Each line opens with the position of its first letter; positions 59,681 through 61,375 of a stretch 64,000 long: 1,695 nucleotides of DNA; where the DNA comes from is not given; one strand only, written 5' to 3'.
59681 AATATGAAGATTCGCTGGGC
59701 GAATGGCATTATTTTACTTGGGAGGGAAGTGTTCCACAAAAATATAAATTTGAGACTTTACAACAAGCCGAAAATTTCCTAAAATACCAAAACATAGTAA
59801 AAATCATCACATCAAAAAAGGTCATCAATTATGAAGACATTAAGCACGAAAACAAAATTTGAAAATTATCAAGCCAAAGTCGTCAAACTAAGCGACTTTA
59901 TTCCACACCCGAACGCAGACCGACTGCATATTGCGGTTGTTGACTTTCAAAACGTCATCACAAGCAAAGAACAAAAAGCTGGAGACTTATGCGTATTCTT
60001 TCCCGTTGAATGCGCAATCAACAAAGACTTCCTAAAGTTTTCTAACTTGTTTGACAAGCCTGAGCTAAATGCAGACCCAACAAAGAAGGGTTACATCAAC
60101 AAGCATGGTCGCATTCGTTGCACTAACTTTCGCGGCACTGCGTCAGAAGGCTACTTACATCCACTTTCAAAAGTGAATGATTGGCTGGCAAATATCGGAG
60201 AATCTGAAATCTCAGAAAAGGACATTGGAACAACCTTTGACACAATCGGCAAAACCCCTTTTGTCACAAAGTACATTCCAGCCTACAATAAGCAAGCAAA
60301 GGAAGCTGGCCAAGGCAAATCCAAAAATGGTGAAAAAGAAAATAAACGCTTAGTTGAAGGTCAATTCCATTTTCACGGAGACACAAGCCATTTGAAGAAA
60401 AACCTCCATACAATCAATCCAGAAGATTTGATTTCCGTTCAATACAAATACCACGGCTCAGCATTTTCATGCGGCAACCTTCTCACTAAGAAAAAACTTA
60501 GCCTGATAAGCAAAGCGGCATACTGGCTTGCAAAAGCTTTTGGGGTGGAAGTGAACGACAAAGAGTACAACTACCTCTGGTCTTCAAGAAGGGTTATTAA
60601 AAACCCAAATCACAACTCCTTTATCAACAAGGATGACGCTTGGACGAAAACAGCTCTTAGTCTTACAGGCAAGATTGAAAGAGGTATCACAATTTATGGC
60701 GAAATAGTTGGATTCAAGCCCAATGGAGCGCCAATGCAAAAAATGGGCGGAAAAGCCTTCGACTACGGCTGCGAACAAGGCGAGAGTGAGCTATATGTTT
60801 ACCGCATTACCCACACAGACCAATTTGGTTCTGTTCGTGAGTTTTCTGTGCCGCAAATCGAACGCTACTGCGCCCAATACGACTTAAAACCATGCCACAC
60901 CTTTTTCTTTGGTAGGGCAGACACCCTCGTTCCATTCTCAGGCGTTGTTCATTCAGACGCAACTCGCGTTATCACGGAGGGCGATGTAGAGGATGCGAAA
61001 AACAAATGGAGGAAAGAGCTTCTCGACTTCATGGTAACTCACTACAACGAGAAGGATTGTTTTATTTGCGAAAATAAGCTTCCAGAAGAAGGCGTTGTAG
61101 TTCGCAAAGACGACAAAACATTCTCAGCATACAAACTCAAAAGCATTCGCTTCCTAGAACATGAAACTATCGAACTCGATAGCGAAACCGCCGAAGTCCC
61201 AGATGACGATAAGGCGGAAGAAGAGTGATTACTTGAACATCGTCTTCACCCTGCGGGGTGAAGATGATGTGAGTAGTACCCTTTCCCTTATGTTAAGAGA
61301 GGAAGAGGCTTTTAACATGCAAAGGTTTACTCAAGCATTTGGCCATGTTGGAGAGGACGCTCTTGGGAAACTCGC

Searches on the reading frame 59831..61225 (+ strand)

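Call 28: search_protein_families(library=pfam, proteins=[window:59831-61225:+], max_evalue=0.01)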
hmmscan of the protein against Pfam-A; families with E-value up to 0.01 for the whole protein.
window:59831-61225:+ (465 aa): 2 families
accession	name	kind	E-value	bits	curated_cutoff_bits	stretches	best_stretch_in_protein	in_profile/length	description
PF21189.3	PHA02142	-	2.2e-06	28.5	27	1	16-112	3-92/92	PHA02142 OB-fold domain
PF09414.15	RNA_ligase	-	1.6e-05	25.6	27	1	204-430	6-161/171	RNA ligase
